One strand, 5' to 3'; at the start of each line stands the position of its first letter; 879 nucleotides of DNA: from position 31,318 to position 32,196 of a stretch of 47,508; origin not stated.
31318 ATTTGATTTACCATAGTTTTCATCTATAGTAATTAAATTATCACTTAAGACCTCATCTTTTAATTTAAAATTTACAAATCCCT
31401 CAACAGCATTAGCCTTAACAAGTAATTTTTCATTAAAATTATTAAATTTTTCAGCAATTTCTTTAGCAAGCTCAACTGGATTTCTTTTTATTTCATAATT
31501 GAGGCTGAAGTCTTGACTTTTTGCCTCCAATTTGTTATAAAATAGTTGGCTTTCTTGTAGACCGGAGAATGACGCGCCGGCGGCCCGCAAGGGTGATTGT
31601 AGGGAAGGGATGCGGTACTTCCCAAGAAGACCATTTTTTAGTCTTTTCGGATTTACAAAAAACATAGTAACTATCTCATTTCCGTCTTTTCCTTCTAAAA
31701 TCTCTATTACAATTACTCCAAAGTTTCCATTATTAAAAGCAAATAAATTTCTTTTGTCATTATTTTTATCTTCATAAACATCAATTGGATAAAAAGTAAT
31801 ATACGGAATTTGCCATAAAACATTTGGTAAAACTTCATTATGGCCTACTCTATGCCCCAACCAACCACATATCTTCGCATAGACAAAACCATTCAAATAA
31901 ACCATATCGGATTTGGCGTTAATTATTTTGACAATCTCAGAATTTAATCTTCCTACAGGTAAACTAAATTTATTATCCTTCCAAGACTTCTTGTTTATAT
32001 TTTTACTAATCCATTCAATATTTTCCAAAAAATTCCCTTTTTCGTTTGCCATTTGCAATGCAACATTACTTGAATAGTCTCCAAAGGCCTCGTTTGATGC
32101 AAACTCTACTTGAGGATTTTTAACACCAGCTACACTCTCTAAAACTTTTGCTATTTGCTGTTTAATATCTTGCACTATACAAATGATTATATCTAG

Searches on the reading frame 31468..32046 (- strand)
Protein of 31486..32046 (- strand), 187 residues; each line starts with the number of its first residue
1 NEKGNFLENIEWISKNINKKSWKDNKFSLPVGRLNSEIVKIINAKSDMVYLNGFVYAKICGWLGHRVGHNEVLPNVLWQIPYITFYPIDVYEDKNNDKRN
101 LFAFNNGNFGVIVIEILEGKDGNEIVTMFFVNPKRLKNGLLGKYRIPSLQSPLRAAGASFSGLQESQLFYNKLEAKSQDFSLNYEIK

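Call 48: search_protein_families(library=pfam, proteins=[window:31486-32046:-], max_evalue=1)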
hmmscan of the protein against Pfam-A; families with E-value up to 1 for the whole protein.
seq(187 aa): 1 family
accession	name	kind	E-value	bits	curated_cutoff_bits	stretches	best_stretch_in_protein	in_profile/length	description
PF10364.14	NKWYS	-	0.077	13.4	25.1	1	86-118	45-77/139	Putative capsular polysaccharide synthesis protein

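Call 101: search_protein_representatives(protein=window:31468-32022:-)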
Query: 185 residues. Proteins with E-value up to 0.001 (for the whole library): 20; up to 1e-10: 13; up to 1e-30: 3. The best 20 are listed.
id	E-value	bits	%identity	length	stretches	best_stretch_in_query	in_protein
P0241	1.1e-118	410.1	100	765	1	1-185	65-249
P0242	3.6e-48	180.1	40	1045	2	1-177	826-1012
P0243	2.2e-34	135.2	47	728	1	1-184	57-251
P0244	2.7e-30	121.9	46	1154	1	1-184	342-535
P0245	2.5e-28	115.5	41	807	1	1-184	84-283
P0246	7.7e-26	107.3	43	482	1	1-176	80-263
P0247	1.2e-21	93.7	38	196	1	1-175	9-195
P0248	1.0e-16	77.6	35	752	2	1-174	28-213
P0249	2.3e-15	73.2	34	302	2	1-129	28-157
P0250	1.2e-13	67.6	34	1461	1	1-179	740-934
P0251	1.9e-13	66.9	42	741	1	1-184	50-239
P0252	7.6e-13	65.0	33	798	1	1-175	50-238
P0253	5.3e-12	62.2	37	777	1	2-171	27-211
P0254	1.1e-08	51.4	33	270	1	11-130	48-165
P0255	8.8e-08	48.5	41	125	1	1-63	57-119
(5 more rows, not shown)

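Call 102: search_protein_families(library=pfam, proteins=[P0242, P0243, P0244, P0245, P0246, P0247, P0248, P0250, P0251, P0252], max_evalue=0.0001)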
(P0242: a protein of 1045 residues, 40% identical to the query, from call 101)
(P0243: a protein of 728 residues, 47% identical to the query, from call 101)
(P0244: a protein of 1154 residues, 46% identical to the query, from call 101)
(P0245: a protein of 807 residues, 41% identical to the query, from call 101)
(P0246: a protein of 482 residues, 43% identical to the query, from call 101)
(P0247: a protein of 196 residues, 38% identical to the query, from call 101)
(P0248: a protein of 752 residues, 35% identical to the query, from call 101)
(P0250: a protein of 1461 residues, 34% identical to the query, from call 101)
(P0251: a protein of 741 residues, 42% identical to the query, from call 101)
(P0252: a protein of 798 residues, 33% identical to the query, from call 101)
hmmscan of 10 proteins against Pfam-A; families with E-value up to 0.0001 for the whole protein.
P0242 (1045 aa): 3 families
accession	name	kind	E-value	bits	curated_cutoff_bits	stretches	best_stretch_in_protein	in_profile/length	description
PF00750.26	tRNA-synt_1d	-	2.1e-33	116.2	23.3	1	355-702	12-348/349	tRNA synthetases class I (R), catalytic domain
PF05746.21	DALR_1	-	2.4e-24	86.1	22.3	2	717-821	1-85/117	DALR anticodon binding domain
PF03485.21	Arg_tRNA_synt_N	-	2.8e-10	41.1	21.5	0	17-63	3-48/85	Arginyl tRNA synthetase N terminal domain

P0243 (728 aa): 3 families
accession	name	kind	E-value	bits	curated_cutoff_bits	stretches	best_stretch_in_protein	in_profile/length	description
PF00750.26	tRNA-synt_1d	-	1.9e-29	103.2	23.3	1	292-569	13-308/349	tRNA synthetases class I (R), catalytic domain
PF05746.21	DALR_1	-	2e-29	102.5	22.3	1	613-728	1-117/117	DALR anticodon binding domain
PF03485.21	Arg_tRNA_synt_N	-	1.6e-12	48.2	21.5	1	2-52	4-53/85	Arginyl tRNA synthetase N terminal domain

P0244 (1154 aa): 4 families
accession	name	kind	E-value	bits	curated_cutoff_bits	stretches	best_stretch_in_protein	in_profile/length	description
PF00750.26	tRNA-synt_1d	-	1.5e-29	103.5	23.3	1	726-982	100-348/349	tRNA synthetases class I (R), catalytic domain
PF05746.21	DALR_1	-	2.7e-29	102.1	22.3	2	997-1084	1-86/117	DALR anticodon binding domain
PF03483.22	B3_4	-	4.2e-27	95.3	29.3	1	64-194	2-129/174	B3/4 domain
PF03485.21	Arg_tRNA_synt_N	-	1.1e-09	39.2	21.5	1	287-355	3-70/85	Arginyl tRNA synthetase N terminal domain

P0245 (807 aa): 3 families
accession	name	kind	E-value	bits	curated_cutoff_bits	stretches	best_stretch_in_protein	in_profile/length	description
PF00750.26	tRNA-synt_1d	-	1.6e-89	300.7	23.3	1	335-670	10-349/349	tRNA synthetases class I (R), catalytic domain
PF05746.21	DALR_1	-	2.5e-32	111.8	22.3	1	684-807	1-117/117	DALR anticodon binding domain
PF03485.21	Arg_tRNA_synt_N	-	9.7e-14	52.2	21.5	1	31-75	3-48/85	Arginyl tRNA synthetase N terminal domain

P0246 (482 aa): 2 families
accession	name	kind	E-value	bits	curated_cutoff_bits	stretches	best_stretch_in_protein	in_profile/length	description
PF00750.26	tRNA-synt_1d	-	1.6e-44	152.7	23.3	1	310-481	1-170/349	tRNA synthetases class I (R), catalytic domain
PF03485.21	Arg_tRNA_synt_N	-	6.9e-10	39.8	21.5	0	266-301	52-84/85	Arginyl tRNA synthetase N terminal domain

P0247 (196 aa): 0 families

P0248 (752 aa): 3 families
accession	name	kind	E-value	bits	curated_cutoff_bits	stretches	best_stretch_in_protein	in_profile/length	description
PF00750.26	tRNA-synt_1d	-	6.1e-35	121.2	23.3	1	297-621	16-348/349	tRNA synthetases class I (R), catalytic domain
PF05746.21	DALR_1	-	1.5e-27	96.4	22.3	1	636-752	1-117/117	DALR anticodon binding domain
PF03485.21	Arg_tRNA_synt_N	-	2.2e-15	57.4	21.5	1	208-270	21-84/85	Arginyl tRNA synthetase N terminal domain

P0250 (1461 aa): 4 families
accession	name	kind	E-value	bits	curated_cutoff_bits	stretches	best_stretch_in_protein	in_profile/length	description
PF07669.17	Eco57I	-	1.1e-26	94.3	25.3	2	924-1032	62-165/171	Eco57I restriction-modification methylase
PF02384.22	N6_Mtase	-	3.2e-11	43.6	20.4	1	932-1088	119-262/311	N-6 DNA Methylase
PF12950.13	TaqI_C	-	6.5e-08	33.3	26.5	1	1159-1278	5-118/118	TaqI-like C-terminal specificity domain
PF18812.6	PBECR3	-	6.6e-05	23.2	30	0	808-870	48-113/115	phage-Barnase-EndoU-ColicinE5/D-RelE like nuclease3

P0251 (741 aa): 3 families
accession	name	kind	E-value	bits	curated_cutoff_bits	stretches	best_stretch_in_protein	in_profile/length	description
PF05746.21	DALR_1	-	1.7e-29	102.7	22.3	1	624-741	1-117/117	DALR anticodon binding domain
PF00750.26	tRNA-synt_1d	-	3.4e-28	99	23.3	1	280-609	5-348/349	tRNA synthetases class I (R), catalytic domain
PF03485.21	Arg_tRNA_synt_N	-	4.5e-17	62.9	21.5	2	225-267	41-84/85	Arginyl tRNA synthetase N terminal domain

P0252 (798 aa): 3 families
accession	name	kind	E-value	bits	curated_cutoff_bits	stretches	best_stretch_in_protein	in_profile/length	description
PF00750.26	tRNA-synt_1d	-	2e-92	310.3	23.3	1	332-664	13-349/349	tRNA synthetases class I (R), catalytic domain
PF05746.21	DALR_1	-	4.3e-32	111.1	22.3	1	678-798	1-117/117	DALR anticodon binding domain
PF03485.21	Arg_tRNA_synt_N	-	1.5e-20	74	21.5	1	240-311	16-85/85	Arginyl tRNA synthetase N terminal domain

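Call 112: predict_structure(alignment_id=A6)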
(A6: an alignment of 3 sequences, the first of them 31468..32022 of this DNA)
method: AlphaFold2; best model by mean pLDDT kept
length: 185 residues; sequences in the alignment: 3
mean_pLDDT: 49.7   pTM: 0.51
mean pLDDT of the five models: 49.7, 47.9, 44.0, 41.8, 38.6
residues with pLDDT >= 90: 0; 70-90: 22; 50-70: 53; < 50: 110
segments of 3 or more residues with pLDDT < 50: 22-27, 29-47, 49-76, 129-174, 180-185
pLDDT, mean of each block of 10 residues (from residue 1): 60 61 47 44 46 38 40 49 74 66 67 66 54 38 28 30 45 48 38
secondary structure, 60 per line:
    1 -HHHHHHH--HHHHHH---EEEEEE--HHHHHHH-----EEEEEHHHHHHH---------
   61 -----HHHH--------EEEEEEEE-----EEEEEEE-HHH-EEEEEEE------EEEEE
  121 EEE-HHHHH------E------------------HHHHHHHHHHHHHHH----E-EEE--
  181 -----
elements in order: H2-8 H11-16 E20-25 H28-34 E40-44 H45-51 H66-69 E78-85 E91-97 E103-109 E116-123 H125-129 H155-169 E176-178
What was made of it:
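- Tried and rejected: The AlphaFold2 model of the ArgRS insertion domain had low confidence (pLDDT 50, call 112), so no fold search was run.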
